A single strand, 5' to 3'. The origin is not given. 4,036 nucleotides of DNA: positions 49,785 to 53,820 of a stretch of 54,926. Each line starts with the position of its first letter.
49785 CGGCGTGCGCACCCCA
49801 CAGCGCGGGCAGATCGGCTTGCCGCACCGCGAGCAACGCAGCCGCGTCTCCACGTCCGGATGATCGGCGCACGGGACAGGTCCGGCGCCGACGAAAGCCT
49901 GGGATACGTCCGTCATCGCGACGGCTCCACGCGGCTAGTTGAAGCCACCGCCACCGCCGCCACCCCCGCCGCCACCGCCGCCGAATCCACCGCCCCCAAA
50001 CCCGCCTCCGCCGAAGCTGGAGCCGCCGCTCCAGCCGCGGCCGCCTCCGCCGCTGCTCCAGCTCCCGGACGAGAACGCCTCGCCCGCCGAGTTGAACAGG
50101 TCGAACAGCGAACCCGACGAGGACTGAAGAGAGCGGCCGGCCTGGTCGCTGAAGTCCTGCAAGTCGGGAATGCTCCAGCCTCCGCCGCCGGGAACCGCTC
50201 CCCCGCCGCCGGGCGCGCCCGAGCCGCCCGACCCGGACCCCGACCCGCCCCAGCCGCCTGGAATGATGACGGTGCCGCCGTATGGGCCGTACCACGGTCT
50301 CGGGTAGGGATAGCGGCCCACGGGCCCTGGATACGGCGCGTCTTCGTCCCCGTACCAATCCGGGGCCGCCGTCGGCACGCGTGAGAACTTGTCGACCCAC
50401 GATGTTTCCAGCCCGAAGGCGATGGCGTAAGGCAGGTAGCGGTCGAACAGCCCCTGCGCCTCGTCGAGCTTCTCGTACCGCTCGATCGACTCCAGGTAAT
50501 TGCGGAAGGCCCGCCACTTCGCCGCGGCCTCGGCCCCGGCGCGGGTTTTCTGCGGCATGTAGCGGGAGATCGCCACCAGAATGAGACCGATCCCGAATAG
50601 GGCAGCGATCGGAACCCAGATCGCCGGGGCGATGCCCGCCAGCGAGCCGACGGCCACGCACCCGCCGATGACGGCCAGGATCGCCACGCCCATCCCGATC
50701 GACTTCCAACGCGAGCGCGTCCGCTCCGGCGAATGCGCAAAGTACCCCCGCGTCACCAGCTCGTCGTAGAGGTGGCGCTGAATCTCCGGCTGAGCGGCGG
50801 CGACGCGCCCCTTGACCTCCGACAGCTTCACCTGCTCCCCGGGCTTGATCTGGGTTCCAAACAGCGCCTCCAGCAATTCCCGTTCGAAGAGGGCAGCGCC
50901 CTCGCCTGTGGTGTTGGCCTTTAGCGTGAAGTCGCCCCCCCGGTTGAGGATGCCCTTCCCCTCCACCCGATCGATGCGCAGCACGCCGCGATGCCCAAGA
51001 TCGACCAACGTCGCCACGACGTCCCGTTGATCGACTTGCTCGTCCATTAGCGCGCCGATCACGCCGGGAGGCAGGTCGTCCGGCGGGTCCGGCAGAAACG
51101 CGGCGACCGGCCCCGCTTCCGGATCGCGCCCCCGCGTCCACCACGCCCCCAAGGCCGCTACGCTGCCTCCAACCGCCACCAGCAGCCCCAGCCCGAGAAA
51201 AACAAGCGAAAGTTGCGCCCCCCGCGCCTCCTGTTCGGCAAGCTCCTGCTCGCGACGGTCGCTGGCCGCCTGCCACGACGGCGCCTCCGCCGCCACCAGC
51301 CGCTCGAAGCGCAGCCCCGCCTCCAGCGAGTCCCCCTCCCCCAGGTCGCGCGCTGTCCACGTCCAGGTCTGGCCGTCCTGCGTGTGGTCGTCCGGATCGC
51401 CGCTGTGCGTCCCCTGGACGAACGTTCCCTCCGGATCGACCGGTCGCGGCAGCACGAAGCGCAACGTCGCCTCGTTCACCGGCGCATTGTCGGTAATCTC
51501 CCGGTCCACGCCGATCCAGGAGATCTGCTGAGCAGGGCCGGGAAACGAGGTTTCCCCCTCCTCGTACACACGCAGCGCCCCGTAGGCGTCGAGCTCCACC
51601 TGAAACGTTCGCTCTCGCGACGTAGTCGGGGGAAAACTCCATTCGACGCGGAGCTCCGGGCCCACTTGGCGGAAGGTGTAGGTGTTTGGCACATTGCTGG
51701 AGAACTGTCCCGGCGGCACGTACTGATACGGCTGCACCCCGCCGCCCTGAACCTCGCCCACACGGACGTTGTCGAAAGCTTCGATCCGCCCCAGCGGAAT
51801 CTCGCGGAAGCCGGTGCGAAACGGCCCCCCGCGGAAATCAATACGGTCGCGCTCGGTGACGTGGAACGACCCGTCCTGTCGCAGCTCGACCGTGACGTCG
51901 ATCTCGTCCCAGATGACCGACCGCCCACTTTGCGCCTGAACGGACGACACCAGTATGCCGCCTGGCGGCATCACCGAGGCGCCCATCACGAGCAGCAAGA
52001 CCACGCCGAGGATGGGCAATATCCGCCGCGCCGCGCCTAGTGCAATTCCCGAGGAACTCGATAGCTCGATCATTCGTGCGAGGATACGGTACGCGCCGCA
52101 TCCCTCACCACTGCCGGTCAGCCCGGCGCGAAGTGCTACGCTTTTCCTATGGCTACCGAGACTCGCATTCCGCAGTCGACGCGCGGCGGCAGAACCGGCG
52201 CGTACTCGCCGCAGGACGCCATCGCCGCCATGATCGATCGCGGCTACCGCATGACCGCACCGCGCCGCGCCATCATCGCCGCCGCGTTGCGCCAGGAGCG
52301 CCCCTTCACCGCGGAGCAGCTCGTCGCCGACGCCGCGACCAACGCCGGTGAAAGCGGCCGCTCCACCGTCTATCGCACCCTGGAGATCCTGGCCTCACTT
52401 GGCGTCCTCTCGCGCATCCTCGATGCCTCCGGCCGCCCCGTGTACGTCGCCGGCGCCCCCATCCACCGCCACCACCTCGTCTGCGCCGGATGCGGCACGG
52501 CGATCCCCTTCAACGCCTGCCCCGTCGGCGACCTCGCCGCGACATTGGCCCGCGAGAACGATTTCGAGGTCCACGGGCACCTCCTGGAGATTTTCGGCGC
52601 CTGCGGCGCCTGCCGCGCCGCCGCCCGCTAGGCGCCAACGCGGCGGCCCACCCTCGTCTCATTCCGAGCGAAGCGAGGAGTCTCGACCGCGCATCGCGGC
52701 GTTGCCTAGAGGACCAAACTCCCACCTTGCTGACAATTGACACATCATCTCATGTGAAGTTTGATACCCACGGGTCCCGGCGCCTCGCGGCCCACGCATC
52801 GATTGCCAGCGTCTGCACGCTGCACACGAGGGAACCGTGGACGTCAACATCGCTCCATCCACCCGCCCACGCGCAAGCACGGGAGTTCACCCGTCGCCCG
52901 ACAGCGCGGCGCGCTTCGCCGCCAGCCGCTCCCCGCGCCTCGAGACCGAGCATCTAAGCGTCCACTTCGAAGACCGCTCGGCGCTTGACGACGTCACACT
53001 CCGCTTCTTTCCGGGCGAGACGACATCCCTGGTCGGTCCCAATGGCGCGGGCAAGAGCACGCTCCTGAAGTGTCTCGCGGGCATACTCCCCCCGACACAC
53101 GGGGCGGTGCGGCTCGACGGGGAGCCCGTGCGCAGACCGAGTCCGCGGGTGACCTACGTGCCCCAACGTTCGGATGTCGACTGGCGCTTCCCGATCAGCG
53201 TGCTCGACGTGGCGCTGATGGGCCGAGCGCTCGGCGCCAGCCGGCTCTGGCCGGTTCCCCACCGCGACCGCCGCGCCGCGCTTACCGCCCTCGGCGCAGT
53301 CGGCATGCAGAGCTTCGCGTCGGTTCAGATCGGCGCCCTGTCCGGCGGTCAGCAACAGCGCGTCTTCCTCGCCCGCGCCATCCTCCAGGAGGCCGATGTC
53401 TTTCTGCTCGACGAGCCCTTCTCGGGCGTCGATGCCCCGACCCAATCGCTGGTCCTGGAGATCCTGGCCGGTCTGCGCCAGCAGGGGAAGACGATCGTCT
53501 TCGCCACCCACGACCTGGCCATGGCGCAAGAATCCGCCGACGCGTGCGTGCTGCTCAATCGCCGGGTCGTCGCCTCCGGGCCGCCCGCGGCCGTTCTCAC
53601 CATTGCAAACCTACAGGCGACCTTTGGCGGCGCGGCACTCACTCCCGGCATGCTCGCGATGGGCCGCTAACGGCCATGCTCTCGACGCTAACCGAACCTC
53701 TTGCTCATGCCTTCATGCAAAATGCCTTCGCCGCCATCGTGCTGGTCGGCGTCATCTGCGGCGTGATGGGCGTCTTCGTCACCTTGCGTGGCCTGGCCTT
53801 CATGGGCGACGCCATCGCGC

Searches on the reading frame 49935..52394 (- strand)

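Call 32: search_protein_families(library=pfam, proteins=[window:49935-52394:-])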
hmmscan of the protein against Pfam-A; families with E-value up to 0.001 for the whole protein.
window:49935-52394:- (819 aa): 2 families
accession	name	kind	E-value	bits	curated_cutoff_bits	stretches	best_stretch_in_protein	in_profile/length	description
PF20990.2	DUF2207_C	-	9e-43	147.2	33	1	435-670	6-247/247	Predicted membrane protein (DUF2207) C-terminal domain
PF09972.14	DUF2207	-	6.3e-10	40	24.4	1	164-361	4-170/172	Predicted membrane protein (DUF2207) N-terminal domain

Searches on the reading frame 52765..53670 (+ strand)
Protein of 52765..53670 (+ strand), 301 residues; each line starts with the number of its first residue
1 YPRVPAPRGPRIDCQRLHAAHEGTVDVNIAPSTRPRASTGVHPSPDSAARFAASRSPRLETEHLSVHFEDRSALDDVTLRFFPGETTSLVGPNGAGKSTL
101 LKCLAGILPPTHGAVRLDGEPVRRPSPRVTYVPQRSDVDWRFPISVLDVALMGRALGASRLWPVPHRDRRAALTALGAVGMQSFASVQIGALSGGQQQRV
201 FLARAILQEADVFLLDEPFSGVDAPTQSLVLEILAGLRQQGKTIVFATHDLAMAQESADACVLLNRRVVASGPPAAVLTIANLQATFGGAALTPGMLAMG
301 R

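Call 32: search_protein_families(library=pfam, proteins=[window:52765-53670:+])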
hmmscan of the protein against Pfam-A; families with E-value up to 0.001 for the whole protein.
window:52765-53670:+ (301 aa): 5 families
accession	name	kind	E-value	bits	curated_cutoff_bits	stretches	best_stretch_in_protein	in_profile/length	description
PF00005.33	ABC_tran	-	4.8e-30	105.4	25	1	74-219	1-136/137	ABC transporter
PF13304.12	AAA_21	-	8.6e-13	49.4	27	2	87-146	2-78/304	AAA domain, putative AbiEii toxin, Type IV TA system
PF02463.25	SMC_N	-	2.4e-05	24.3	40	0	81-104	21-44/220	RecF/RecN/SMC N terminal domain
PF13555.12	AAA_29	-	2.5e-05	24.4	27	1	75-112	13-50/61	P-loop containing region of AAA domain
PF13476.12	AAA_23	-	2.8e-05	25.3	27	1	75-106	11-41/201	AAA domain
